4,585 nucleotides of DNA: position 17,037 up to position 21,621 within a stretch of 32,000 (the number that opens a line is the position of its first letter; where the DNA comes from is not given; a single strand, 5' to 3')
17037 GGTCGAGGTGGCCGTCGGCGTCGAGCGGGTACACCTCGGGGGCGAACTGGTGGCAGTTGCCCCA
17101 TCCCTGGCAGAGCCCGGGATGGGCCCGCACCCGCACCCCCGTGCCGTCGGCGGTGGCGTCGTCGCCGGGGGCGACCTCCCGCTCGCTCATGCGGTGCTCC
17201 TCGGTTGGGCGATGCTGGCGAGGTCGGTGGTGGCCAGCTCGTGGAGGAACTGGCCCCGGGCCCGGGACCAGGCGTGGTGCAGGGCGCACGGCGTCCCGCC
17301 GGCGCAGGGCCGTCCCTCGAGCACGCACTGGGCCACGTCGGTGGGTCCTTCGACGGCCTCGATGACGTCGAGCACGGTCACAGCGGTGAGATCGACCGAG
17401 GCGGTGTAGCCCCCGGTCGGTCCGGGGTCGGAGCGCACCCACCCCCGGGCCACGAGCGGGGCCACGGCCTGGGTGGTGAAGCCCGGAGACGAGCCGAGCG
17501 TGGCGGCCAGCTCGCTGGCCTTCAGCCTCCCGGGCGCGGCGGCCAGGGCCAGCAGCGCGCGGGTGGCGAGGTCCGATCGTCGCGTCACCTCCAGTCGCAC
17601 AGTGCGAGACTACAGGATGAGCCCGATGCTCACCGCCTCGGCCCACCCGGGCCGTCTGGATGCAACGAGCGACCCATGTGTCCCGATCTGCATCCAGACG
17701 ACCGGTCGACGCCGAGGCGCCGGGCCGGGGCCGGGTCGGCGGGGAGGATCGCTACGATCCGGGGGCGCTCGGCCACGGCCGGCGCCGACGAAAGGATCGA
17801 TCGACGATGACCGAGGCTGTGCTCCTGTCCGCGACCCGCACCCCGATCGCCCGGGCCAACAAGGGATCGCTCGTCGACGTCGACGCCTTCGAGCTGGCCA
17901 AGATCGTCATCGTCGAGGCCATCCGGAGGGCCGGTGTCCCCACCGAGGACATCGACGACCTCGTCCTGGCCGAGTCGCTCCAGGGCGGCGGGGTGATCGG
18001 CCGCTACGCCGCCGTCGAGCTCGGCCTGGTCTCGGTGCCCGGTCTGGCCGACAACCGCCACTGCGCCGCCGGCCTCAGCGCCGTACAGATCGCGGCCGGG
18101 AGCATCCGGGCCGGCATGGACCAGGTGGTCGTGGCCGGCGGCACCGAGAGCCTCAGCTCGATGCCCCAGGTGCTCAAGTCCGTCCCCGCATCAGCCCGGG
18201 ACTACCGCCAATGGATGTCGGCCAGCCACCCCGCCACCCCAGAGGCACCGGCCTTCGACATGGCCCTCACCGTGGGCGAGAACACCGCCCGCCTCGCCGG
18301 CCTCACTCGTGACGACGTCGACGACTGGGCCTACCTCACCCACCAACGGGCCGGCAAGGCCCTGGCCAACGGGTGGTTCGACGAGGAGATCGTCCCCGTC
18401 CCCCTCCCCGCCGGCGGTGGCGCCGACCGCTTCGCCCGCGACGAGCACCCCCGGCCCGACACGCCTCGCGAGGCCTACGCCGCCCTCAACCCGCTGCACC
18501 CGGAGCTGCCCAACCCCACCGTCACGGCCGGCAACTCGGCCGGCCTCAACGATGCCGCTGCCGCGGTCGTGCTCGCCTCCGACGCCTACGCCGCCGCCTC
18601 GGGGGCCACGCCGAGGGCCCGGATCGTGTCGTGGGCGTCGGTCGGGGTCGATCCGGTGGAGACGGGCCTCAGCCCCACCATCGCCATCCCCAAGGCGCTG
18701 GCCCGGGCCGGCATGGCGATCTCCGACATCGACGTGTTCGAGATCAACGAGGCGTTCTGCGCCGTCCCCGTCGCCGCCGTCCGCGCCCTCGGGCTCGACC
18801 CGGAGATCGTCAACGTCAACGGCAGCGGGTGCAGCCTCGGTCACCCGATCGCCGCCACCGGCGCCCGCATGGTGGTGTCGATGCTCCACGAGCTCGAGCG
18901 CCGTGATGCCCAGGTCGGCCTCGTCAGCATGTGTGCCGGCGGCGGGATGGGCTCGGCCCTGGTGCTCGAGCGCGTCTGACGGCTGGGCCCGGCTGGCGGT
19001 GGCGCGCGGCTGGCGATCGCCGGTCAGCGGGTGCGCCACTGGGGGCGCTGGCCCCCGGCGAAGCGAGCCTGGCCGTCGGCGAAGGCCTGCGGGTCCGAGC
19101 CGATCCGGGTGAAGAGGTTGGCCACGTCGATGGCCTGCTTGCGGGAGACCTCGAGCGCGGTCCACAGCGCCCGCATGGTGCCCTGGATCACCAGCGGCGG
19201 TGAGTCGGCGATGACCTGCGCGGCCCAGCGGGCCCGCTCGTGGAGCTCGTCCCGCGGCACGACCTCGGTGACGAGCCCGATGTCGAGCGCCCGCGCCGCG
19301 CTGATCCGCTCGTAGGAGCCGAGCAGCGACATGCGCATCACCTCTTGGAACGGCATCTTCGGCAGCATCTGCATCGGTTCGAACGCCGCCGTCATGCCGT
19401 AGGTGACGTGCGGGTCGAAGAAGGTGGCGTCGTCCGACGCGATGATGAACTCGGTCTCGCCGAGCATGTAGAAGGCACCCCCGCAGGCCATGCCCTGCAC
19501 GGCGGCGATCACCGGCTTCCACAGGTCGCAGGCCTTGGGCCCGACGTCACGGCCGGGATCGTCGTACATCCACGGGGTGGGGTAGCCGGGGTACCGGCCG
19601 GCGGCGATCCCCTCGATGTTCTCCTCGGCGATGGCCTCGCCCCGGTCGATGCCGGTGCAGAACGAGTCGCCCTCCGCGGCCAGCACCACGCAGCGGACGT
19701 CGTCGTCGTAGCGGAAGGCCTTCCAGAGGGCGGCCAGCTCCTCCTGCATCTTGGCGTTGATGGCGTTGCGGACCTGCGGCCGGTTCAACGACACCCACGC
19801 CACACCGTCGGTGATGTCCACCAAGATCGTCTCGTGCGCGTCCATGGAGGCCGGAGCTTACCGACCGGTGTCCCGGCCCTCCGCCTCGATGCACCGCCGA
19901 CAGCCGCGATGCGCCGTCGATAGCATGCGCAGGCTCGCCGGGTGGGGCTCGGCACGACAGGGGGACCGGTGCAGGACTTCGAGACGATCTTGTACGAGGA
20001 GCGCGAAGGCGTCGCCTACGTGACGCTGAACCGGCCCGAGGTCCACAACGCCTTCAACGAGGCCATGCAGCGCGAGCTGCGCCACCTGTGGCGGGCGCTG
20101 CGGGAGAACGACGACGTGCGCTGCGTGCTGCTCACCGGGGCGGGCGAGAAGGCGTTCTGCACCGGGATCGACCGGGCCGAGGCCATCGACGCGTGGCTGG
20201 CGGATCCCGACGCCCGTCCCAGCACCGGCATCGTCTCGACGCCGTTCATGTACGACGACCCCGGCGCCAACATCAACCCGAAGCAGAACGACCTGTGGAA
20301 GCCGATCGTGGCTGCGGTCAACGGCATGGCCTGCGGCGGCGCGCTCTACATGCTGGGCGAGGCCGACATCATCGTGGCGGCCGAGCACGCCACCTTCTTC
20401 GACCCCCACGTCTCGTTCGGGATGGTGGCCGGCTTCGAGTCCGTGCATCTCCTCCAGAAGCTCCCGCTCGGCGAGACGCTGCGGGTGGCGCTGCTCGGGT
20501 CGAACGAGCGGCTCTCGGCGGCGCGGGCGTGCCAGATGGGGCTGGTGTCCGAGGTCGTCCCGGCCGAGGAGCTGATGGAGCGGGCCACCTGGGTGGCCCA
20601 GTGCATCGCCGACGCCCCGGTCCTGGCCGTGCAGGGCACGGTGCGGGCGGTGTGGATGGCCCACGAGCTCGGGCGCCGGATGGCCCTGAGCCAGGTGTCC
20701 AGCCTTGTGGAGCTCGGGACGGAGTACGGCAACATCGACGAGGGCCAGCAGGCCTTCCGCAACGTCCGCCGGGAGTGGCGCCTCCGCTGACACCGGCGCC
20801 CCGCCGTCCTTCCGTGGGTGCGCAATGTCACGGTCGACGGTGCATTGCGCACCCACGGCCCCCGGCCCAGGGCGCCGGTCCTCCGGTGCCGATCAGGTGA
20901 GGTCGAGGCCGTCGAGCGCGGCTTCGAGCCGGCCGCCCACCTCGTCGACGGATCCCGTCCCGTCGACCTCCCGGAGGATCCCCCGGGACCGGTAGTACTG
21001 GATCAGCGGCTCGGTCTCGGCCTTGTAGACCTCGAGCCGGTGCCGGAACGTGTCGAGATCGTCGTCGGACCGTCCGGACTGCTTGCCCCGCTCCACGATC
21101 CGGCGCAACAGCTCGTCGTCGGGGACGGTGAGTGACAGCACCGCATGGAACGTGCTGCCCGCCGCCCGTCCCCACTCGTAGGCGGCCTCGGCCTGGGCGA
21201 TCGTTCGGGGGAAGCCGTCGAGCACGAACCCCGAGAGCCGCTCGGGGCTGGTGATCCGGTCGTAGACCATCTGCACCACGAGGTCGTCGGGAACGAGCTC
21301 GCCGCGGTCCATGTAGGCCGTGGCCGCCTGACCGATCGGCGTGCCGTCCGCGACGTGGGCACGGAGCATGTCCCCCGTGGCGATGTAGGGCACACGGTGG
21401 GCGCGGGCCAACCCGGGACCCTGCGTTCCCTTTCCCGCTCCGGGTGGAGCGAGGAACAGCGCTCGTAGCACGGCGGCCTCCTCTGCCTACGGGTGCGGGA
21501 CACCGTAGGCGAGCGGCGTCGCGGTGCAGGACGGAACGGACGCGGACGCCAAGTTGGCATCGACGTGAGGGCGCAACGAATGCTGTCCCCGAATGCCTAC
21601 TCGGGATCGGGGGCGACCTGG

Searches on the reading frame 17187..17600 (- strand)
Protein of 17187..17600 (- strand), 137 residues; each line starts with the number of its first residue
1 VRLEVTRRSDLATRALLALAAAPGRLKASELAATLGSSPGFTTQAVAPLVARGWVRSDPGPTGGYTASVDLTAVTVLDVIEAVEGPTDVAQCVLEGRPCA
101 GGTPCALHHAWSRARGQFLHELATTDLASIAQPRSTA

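Call 8: search_protein_families(library=pfam, proteins=[window:17187-17600:-])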
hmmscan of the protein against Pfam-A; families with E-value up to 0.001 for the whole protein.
window:17187-17600:- (137 aa): 4 families
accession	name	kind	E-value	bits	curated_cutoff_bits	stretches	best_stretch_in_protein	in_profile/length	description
PF02082.26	Rrf2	-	7.5e-28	97.7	30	1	6-132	2-131/132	Iron-dependent Transcriptional regulator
PF12802.13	MarR_2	-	2.6e-08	34.4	27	1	11-59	6-56/61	MarR family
PF09339.16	HTH_IclR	-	2.6e-05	24.3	22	1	14-59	7-52/52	IclR helix-turn-helix domain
PF03444.21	HrcA_DNA-bdg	-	3.2e-05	24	21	1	25-69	23-67/79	Winged helix-turn-helix transcription repressor, HrcA DNA-binding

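Call 11: find_encoding_contigs(protein=window:17187-17600:-, flank=10000, max_places=10)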
Protein window:17187-17600:- (137 aa): 1 contig read that carries it; 1 place shown.
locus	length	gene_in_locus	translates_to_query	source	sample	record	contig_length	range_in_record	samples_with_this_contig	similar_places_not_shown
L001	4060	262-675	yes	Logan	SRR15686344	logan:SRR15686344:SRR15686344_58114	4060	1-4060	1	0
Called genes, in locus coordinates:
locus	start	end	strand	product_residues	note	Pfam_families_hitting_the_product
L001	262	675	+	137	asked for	PF02082:Rrf2, PF12802:MarR_2, PF09339:HTH_IclR (weak)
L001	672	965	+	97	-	PF13459:Fer4_15 (weak)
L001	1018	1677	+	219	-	PF03473:MOSC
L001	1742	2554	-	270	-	-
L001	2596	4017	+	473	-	-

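Call 12: find_homologous_proteins(query=window:17187-17600:-, max_evalue=1e-10)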
Query window:17187-17600:- (137 aa): 1170 proteins with E <= 1e-10 among 1679 candidates; the best 120 are listed.
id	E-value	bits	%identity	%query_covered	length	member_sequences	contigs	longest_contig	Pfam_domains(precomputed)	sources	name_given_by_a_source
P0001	1.3e-81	289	100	100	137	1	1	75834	PF02082.27,PF09339.17,PF12802.14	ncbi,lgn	-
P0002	4.2e-55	203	75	96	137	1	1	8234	PF02082.27,PF03444.22,PF12802.14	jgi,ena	jgi:Rrf2 family protein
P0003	5.3e-53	196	70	96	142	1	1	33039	PF02082.27,PF12802.14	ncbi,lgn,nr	ncbi:MAG: Rrf2 family transcriptional regulator [Actinomycetota bacterium]|nr:Rrf2 family transcript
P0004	1.5e-52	195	72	96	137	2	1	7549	PF02082.27,PF03444.22,PF12802.14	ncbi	-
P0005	4.3e-52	193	69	99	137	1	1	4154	PF02082.27,PF03444.22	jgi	jgi:Rrf2 family protein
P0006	8.9e-52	192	72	96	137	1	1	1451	PF02082.27,PF12802.14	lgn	-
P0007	1.2e-51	192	69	98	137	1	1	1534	PF02082.27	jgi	jgi:Rrf2 family protein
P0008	1.9e-51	191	69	98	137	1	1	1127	PF02082.27,PF03444.22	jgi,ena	jgi:Rrf2 family protein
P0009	1.9e-51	191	71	96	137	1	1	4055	PF02082.27,PF12802.14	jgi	-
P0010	3.1e-51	191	68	99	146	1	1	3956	PF02082.27,PF03444.22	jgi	jgi:Rrf2 family protein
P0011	3.6e-51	190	68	99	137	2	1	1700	PF02082.27,PF03444.22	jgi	jgi:Rrf2 family iron-sulfur cluster assembly transcriptional regulator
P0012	7.7e-51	189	69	98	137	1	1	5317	PF02082.27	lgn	-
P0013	8.4e-51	189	69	98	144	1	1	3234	PF02082.27,PF03444.22,PF12802.14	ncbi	-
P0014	9.0e-51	189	68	93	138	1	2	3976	PF02082.27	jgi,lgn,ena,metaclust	metaclust:\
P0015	9.7e-51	189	67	99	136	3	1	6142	PF02082.27,PF03444.22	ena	-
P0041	1.3e-49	185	69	96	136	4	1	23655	PF02082.27,PF03444.22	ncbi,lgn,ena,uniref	ncbi:RrF2 family transcriptional regulator [Rhabdothermincola sp.]|uniref:RrF2 family transcriptiona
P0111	1.5e-47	179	68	96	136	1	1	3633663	PF02082.27,PF03444.22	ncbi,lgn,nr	ncbi:MAG: Rrf2 family transcriptional regulator [Acidimicrobiales bacterium]|nr:Rrf2 family transcri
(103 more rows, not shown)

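Call 13: find_encoding_contigs(protein=P0003, flank=10000, max_places=3)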
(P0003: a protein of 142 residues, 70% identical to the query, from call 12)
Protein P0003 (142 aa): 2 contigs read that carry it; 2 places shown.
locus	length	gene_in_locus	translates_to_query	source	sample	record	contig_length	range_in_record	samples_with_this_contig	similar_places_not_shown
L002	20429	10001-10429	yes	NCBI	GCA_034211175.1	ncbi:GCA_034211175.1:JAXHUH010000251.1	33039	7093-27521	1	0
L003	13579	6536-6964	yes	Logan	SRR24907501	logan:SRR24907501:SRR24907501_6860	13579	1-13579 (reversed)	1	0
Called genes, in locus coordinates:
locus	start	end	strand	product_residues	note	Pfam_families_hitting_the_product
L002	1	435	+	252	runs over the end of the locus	PF00440:TetR_N, PF21313:EthR_C (weak)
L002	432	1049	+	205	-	-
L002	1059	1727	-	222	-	PF06197:DUF998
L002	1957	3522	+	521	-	-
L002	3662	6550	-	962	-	PF00486:Trans_reg_C, PF03704:BTAD, PF00931:NB-ARC (faint), PF25872:HTH_77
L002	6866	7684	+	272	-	-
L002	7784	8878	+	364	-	PF21320:WHD_Rv2258c, PF00891:Methyltransf_2, PF13489:Methyltransf_23, PF05175:MTS, PF13847:Methyltransf_31, PF08241:Methyltransf_11, PF08242:Methyltransf_12, PF13649:Methyltransf_25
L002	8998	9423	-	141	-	-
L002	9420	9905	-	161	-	PF01152:Bac_globin (weak)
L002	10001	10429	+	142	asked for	PF02082:Rrf2, PF12802:MarR_2 (weak)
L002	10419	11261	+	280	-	PF14256:YwiC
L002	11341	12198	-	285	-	PF01209:Ubie_methyltran, PF02353:CMAS (weak), PF03602:Cons_hypoth95 (weak), PF13489:Methyltransf_23, PF08241:Methyltransf_11, PF08242:Methyltransf_12, PF13649:Methyltransf_25, PF13847:Methyltransf_31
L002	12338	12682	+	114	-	PF04237:YjbR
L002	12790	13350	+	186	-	PF13545:HTH_Crp_2 (weak), PF12802:MarR_2, PF22168:DIP2311-like_C (faint), PF25213:HVO_A0261_N, PF01047:MarR, PF01978:TrmB (weak), PF09339:HTH_IclR, PF12840:HTH_20 (weak)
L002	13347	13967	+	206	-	PF00132:Hexapep (faint)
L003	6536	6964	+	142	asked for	PF02082:Rrf2, PF12802:MarR_2 (weak)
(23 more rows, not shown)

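Call 14: find_encoding_contigs(protein=P0002, flank=10000, max_places=3)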
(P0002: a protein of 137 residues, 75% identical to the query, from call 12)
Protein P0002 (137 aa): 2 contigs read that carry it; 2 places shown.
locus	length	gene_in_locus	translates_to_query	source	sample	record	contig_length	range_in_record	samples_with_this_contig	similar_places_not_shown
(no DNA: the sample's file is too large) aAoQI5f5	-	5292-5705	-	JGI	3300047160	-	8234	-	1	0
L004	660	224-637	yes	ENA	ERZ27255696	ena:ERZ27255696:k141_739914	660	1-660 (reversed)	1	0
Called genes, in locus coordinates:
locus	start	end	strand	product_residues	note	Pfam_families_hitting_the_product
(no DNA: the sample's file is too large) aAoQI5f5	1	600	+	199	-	PF00106:adh_short, PF08659:KR (weak), PF13561:adh_short_C2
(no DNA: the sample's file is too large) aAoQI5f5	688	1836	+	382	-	PF04909:Amidohydro_2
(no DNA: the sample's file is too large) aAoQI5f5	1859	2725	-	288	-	PF10118:Metal_hydrol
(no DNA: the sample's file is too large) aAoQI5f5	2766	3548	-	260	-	-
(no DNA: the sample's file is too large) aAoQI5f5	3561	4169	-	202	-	PF05724:TPMT, PF01209:Ubie_methyltran, PF13489:Methyltransf_23, PF05175:MTS, PF08241:Methyltransf_11, PF08242:Methyltransf_12, PF13649:Methyltransf_25, PF13847:Methyltransf_31, +1 more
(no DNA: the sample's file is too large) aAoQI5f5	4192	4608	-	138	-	PF13577:SnoaL_4, PF12680:SnoaL_2 (weak)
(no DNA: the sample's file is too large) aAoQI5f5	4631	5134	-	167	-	PF13577:SnoaL_4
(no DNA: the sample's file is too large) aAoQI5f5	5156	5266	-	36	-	-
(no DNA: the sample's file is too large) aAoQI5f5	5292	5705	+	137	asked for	PF02082:Rrf2, PF12802:MarR_2 (faint), PF03444:WHD_HrcA (weak)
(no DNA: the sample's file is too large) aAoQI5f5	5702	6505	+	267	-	PF14256:YwiC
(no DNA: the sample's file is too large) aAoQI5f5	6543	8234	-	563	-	?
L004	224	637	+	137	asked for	PF02082:Rrf2, PF12802:MarR_2 (faint), PF03444:WHD_HrcA (weak)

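Call 15: find_encoding_contigs(protein=P0111, flank=10000, max_places=3)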
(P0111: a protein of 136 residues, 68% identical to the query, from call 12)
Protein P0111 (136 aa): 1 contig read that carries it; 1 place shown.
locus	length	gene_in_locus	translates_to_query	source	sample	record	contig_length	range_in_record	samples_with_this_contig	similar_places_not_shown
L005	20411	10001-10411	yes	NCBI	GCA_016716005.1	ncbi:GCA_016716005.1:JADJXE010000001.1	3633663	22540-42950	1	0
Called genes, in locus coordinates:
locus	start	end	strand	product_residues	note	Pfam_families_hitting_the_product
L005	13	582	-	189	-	PF11716:MDMPI_N, PF12867:DinB_2 (weak)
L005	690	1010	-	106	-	PF08734:GYD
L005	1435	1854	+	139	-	PF21619:DUF6855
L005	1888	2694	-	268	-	PF18089:DAPG_hydrolase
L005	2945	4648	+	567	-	PF00496:SBP_bac_5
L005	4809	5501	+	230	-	PF00198:2-oxoacid_dh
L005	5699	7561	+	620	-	PF00743:FMO-like (weak), PF07992:Pyr_redox_2 (weak), PF13450:NAD_binding_8, PF13738:Pyr_redox_3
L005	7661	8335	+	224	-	PF03692:CxxCxxCC (weak)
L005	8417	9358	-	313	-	PF01145:Band_7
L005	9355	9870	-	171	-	PF01957:NfeD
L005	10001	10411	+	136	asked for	PF02082:Rrf2, PF03444:WHD_HrcA (faint)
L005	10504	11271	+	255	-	PF14256:YwiC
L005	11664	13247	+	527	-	PF04041:Glyco_hydro_130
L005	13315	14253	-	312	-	PF04041:Glyco_hydro_130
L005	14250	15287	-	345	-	PF13439:Glyco_transf_4, PF00534:Glycos_transf_1, PF13692:Glyco_trans_1_4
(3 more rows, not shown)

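Call 16: find_encoding_contigs(protein=P0041, flank=10000, max_places=3)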
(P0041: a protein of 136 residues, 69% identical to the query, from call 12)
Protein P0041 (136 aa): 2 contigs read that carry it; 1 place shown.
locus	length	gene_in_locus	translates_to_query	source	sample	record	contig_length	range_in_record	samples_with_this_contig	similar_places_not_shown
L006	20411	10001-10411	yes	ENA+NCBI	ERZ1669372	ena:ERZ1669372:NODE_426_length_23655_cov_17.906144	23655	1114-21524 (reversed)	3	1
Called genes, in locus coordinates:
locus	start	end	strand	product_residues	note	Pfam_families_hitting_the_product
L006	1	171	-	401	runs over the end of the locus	PF00990:GGDEF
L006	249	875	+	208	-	PF00903:Glyoxalase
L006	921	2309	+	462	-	PF00753:Lactamase_B, PF12706:Lactamase_B_2, PF10996:Beta-Casp, PF07521:RMMBL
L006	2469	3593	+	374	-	PF01950:FBPase_3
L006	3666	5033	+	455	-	PF01139:RtcB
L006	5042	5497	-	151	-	PF01951:Archease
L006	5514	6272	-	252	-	PF00072:Response_reg, PF21695:GlnR_1st (faint), PF00486:Trans_reg_C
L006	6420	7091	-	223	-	PF07228:SpoIIE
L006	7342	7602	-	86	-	PF08940:DUF1918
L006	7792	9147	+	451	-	PF00156:Pribosyltran, PF12146:Hydrolase_4 (faint)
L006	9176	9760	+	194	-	PF00258:Flavodoxin_1 (weak)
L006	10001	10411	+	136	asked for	PF02082:Rrf2, PF03444:WHD_HrcA (faint)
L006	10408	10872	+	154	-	PF14256:YwiC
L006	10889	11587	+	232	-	PF04405:ScdA_N, PF01814:Hemerythrin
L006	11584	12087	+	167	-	PF01152:Bac_globin (weak)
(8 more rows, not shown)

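Call 38: search_protein_families(library=ncbifam, proteins=[window:17187-17600:-], max_evalue=0.01)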
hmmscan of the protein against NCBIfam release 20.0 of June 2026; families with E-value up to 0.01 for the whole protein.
window:17187-17600:- (137 aa): 7 families
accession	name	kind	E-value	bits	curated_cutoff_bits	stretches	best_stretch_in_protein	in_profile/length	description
TIGR00738.1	rrf2_super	superfamily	3.6e-21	75.4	73.3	1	5-131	3-131/132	Rrf2 family transcriptional regulator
TIGR02944.1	suf_reg_Xantho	equivalog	2.9e-12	47.1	110.65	1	3-129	2-129/130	SUF system Fe-S cluster assembly regulator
TIGR02010.1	IscR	equivalog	1.5e-11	44.3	207.55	1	6-130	4-129/135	Fe-S cluster assembly transcriptional regulator IscR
NF008110.0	PRK10857.1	equivalog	2.8e-09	36.9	275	1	2-114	2-113/164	Fe-S cluster assembly transcriptional regulator IscR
NF008886.0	PRK11920.1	equivalog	1.5e-08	34.5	193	1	4-134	2-134/153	iron-responsive transcriptional regulator RirA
NF008240.0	PRK11014.1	equivalog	3e-07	30.6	182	1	5-131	3-128/141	nitric oxide-sensing transcriptional repressor NsrR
NF047409.1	Cys_reg_CymR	equivalog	7.6e-07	29.3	195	1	24-127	24-120/139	cysteine metabolism transcriptional regulator CymR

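Call 42: search_solved_structures(query=window:17187-17600:-, max_evalue=0.00001, show_alignments=2)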
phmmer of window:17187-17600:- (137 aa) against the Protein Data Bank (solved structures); distinct sequences matched with E-value up to 0.00001: 6.
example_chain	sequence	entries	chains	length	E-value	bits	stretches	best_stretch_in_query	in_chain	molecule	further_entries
6y45_A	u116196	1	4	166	6e-08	36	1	13-128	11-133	Rrf2 family transcriptional regulator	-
6hsd_A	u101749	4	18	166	6.7e-08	35.9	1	13-128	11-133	Rrf2 family transcriptional regulator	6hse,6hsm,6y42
4hf0_A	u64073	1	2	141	2.1e-06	31.1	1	8-113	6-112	HTH-type transcriptional regulator IscR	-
4hf2_A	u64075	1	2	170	2.4e-06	30.8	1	8-113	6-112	HTH-type transcriptional regulator IscR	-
4hf1_A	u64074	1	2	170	3.3e-06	30.4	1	8-113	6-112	HTH-type transcriptional regulator IscR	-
2y75_A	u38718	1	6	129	5.6e-06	29.7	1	17-99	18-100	HTH-TYPE TRANSCRIPTIONAL REGULATOR CYMR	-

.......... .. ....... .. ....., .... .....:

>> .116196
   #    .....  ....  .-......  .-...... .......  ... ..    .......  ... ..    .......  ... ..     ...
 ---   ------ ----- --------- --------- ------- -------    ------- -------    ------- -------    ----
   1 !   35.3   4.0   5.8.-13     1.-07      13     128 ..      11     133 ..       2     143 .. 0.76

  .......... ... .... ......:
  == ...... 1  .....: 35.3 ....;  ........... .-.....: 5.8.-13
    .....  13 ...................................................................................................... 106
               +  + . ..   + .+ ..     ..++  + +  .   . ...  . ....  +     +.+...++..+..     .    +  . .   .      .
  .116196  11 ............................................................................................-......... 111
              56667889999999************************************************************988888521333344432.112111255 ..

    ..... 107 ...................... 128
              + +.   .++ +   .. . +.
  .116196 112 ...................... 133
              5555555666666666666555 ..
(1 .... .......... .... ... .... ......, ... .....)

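Call 54: find_encoding_contigs(protein=P0004, flank=8000, max_places=2)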
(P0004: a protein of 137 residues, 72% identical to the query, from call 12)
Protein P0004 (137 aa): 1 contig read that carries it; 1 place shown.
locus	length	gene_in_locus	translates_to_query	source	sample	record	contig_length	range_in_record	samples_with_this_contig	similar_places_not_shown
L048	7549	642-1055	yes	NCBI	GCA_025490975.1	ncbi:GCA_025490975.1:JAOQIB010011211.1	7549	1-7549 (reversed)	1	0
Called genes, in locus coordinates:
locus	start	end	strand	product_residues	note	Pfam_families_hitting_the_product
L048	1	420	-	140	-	?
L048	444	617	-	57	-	-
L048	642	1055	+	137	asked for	PF02082:Rrf2, PF12802:MarR_2 (weak), PF03444:WHD_HrcA (weak)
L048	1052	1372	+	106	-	PF13459:Fer4_15 (weak)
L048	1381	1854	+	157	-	-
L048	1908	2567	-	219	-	PF12840:HTH_20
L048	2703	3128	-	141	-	PF13442:Cytochrome_CBB3, PF00034:Cytochrom_C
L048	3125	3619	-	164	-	PF05573:NosL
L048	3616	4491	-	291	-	PF01061:ABC2_membrane (weak), PF12679:ABC2_membrane_2, PF12698:ABC2_membrane_3 (weak)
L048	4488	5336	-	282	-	PF00005:ABC_tran, PF02463:SMC_N (faint), PF13304:AAA_21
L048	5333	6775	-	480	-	PF13229:Beta_helix, PF05048:NosD, PF13229:Beta_helix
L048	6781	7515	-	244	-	-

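Call 55: find_encoding_contigs(protein=P0009, flank=8000, max_places=2)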
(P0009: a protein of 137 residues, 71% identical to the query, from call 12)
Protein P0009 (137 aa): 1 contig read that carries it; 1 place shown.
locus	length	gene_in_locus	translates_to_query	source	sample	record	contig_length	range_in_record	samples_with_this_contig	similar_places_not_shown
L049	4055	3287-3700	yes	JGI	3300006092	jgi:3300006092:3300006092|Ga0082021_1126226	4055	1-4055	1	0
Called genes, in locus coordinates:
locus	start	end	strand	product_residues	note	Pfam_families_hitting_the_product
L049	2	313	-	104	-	?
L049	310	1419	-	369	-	-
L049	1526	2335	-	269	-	PF01209:Ubie_methyltran, PF13489:Methyltransf_23 (weak), PF13649:Methyltransf_25, PF13847:Methyltransf_31, PF08241:Methyltransf_11, PF08242:Methyltransf_12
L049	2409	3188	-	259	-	PF00106:adh_short, PF13561:adh_short_C2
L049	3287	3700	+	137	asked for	PF02082:Rrf2, PF12802:MarR_2 (weak)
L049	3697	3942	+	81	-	PF06902:Fer4_19 (weak), PF13459:Fer4_15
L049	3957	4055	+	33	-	?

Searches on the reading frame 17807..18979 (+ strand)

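Call 8: search_protein_families(library=pfam, proteins=[window:17807-18979:+])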
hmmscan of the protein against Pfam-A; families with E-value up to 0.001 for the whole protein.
window:17807-18979:+ (390 aa): 4 families
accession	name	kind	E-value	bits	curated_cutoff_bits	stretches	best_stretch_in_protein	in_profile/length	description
PF00108.29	Thiolase_N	-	1.1e-45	156.5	26.4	1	5-259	2-259/260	Thiolase, N-terminal domain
PF02803.24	Thiolase_C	-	3e-43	146.8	27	1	268-389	2-123/123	Thiolase, C-terminal domain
PF22691.2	Thiolase_C_1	-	2.4e-05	24.5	28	0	293-330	23-60/144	Thiolase C-terminal domain-like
PF00109.32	ketoacyl-synt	-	0.00058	20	20.8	0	86-118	174-206/252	Beta-ketoacyl synthase, N-terminal domain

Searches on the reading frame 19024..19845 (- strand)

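Call 8: search_protein_families(library=pfam, proteins=[window:19024-19845:-])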
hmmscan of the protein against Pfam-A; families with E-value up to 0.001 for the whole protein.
window:19024-19845:- (273 aa): 2 families
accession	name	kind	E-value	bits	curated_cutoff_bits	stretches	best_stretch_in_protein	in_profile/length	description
PF00378.25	ECH_1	-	5e-38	131.3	27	1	11-271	2-249/251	Enoyl-CoA hydratase/isomerase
PF16113.10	ECH_2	-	1.1e-15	58.5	27.2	1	16-205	2-181/335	Enoyl-CoA hydratase/isomerase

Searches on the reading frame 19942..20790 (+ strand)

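Call 8: search_protein_families(library=pfam, proteins=[window:19942-20790:+])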
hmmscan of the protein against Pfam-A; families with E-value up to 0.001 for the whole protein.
window:19942-20790:+ (282 aa): 2 families
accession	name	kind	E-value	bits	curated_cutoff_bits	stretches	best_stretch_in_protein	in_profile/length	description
PF00378.25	ECH_1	-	1.2e-36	126.7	27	1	20-276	2-244/251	Enoyl-CoA hydratase/isomerase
PF16113.10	ECH_2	-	1e-22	81.5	27.2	1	25-220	2-186/335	Enoyl-CoA hydratase/isomerase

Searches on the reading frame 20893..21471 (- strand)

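Call 9: search_protein_families(library=pfam, proteins=[window:20893-21471:-])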
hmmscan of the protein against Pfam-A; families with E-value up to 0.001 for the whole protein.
window:20893-21471:- (192 aa): 3 families
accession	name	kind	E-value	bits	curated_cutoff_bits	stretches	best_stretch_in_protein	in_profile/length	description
PF00406.28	ADK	-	1.8e-45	155.2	26.8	1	7-164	2-150/151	Adenylate kinase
PF13207.12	AAA_17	-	5.9e-23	82.1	27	1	8-143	2-136/136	AAA domain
PF13238.12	AAA_18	-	0.0002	22.2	29.4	0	8-136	5-119/128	AAA domain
